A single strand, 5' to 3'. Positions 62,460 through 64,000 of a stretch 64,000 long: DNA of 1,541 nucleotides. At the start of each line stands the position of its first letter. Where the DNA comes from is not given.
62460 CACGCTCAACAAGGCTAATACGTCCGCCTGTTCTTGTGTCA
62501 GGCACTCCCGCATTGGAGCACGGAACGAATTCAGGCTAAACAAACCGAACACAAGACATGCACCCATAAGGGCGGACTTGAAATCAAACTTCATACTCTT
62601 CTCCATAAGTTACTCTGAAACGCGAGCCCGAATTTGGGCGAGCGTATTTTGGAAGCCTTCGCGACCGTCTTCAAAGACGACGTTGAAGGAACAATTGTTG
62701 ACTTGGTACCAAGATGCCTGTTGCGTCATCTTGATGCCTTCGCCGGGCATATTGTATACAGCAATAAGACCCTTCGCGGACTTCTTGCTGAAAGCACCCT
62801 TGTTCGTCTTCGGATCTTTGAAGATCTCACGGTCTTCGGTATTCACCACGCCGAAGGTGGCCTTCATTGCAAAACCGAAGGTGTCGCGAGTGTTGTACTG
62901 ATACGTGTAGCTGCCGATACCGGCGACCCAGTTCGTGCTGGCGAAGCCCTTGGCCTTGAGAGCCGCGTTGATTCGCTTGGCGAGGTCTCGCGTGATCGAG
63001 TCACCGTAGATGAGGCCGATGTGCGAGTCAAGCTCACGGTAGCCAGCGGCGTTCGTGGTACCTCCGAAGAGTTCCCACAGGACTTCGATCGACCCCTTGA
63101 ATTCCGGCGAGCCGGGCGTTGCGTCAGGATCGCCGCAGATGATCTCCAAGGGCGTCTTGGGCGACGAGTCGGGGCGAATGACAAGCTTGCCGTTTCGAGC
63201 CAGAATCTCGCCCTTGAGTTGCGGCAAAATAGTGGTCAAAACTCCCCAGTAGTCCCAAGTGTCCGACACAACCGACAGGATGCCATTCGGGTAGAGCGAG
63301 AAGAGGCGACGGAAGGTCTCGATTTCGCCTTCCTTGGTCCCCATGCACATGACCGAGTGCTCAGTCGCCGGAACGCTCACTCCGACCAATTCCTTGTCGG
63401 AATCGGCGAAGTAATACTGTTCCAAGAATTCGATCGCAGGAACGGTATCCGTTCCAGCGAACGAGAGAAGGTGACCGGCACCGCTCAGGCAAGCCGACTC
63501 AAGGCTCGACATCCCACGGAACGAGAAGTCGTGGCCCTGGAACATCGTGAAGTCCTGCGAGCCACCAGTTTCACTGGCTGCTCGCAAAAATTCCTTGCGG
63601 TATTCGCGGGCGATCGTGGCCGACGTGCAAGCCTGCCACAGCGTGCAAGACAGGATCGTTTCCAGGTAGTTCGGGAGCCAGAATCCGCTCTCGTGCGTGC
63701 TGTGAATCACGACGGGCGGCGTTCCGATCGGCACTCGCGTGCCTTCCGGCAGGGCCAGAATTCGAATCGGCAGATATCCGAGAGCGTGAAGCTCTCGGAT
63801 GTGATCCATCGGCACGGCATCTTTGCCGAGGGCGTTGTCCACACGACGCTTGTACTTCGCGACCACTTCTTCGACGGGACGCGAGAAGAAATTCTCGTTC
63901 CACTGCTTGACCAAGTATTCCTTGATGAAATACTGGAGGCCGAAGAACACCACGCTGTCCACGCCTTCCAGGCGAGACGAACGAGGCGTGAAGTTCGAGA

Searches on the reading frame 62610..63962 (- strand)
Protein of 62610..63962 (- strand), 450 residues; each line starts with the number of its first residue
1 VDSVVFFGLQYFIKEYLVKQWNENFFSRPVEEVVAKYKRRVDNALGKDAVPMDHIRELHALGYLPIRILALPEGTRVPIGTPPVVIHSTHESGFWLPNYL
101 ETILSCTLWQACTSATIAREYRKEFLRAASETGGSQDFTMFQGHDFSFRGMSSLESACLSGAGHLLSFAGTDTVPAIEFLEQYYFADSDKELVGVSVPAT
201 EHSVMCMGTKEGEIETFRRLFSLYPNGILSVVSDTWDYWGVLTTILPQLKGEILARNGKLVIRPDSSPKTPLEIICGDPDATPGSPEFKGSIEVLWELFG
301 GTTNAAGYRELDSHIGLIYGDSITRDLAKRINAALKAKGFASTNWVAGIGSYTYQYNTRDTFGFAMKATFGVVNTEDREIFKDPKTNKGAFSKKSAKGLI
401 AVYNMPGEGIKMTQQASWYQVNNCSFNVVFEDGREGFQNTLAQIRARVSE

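Call 10: search_protein_families(library=phrogs, proteins=[window:62610-63962:-], max_evalue=0.00001)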
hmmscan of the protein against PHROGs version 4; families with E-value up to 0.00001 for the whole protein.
window:62610-63962:- (450 aa): 4 families
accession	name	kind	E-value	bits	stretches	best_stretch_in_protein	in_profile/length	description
phrog_448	-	other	2.3e-171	572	1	2-449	52-494/500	nicotinamide phosphoribosyl transferase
phrog_15800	-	other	5.3e-76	257.2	2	287-449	155-319/322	nicotinamide phosphoribosyl transferase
phrog_12872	-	other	8.6e-74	250.1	2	287-448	374-536/547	nicotinamide phosphoribosyl transferase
phrog_16547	-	other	3.1e-69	234.6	1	2-258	51-313/315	nicotinamide phosphoribosyl transferase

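Call 76: find_encoding_contigs(protein=window:62610-63962:-, flank=10000, max_places=3)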
Protein window:62610-63962:- (450 aa): no gene with exactly this product is on record in the collection.

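Call 78: find_related_loci(query=window:62610-63962:-, collection=viral_contigs, flank=10000)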
Query window:62610-63962:- (450 aa) in viral_contigs; peptide patterns used: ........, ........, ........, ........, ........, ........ (x = any residue, [..] = any of these).
339 stretches matched a pattern; 336 encode a relative of the query (tblastn E <= 1e-3); the best 80 are kept; 80 distinct loci.
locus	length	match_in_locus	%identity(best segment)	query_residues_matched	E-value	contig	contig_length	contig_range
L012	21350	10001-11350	84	1-448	0e+0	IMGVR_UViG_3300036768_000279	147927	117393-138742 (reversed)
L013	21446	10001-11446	58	1-449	6e-177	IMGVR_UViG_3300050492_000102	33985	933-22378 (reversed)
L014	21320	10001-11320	60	2-449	2e-176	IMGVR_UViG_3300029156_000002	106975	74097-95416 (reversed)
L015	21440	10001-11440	58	1-449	3e-174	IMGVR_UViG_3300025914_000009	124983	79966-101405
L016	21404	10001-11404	58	1-450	7e-174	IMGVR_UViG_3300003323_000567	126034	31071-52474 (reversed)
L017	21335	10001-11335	59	2-450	9e-174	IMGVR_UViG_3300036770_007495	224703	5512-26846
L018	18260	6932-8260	60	1-449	9e-169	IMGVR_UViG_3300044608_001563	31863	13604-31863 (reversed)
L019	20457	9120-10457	57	1-448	3e-166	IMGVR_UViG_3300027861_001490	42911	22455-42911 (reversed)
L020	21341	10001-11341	58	1-448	8e-166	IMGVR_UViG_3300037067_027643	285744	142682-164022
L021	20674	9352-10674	57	4-448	5e-164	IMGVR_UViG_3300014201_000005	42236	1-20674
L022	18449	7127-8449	57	1-448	7e-162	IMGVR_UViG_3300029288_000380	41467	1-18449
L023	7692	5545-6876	56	2-450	7e-162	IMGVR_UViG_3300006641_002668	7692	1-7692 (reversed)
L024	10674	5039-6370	56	2-450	9e-162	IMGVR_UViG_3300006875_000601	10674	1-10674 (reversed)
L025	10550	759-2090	56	2-450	9e-162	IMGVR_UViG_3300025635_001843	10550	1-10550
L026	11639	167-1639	52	1-449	4e-158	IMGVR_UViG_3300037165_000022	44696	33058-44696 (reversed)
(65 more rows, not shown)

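Call 80: search_protein_families(library=phrogs, proteins=[L012:160-870:+, L012:892-2943:+, L012:2885-3943:+, L012:3966-4472:+, L012:5206-5652:+, L012:6518-6892:+, L012:7515-7970:+, L012:8396-8890:+, L012:9114-9884:+], max_evalue=0.001)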
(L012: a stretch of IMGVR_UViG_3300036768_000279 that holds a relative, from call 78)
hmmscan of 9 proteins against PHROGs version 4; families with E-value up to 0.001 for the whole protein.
L012:160-870:+ (236 aa): 1 family
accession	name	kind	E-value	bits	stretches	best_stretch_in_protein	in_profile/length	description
phrog_1649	-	other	1.1e-28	100.7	1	1-222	36-272/308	metallo-phosphoesterase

L012:892-2943:+ (683 aa): 7 families
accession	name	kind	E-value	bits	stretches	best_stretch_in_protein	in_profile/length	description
phrog_612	-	lysis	8.9e-132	442.7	1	32-600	1-604/725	RIIA lysis inhibitor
phrog_30832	-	lysis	1.3e-61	210.2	1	32-351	1-333/735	RIIA lysis inhibitor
phrog_609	-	lysis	2.1e-61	209.1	1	36-328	10-300/1055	RIIB lysis inhibitor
phrog_2979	-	lysis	9e-52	177.8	1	37-342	9-325/846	RIIA lysis inhibitor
phrog_3661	-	lysis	4.7e-45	155.4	2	127-333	175-394/917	RIIA lysis inhibitor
phrog_24904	-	lysis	1.7e-35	123.8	1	48-320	18-284/695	RIIA lysis inhibitor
phrog_38678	-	lysis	2.5e-27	96.5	1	61-206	38-186/805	RIIA lysis inhibitor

L012:2885-3943:+ (352 aa): 5 families
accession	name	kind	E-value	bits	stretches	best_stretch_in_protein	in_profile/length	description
phrog_609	-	lysis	5.9e-66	224.1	1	36-280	806-1049/1055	RIIB lysis inhibitor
phrog_11221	-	lysis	1.7e-36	127.5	1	93-308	54-268/543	RIIB lysis inhibitor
phrog_3803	-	lysis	1.5e-33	117.8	1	49-273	280-510/530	RIIB lysis inhibitor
phrog_36818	-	lysis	1.3e-32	113.7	1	144-273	11-143/163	RIIB lysis inhibitor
phrog_2886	-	lysis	1.8e-27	97.5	1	124-276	171-333/552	RIIB lysis inhibitor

L012:3966-4472:+ (168 aa): 0 families

L012:5206-5652:+ (148 aa): 0 families

L012:6518-6892:+ (124 aa): 0 families

L012:7515-7970:+ (151 aa): 0 families

L012:8396-8890:+ (164 aa): 0 families

L012:9114-9884:+ (256 aa): 2 families
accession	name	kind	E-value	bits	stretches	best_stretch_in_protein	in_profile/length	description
phrog_619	-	other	1.8e-50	172.7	1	6-247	14-267/282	ribose-phosphate pyrophosphokinase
phrog_12872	-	other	3.8e-14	53.2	1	55-199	72-222/547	nicotinamide phosphoribosyl transferase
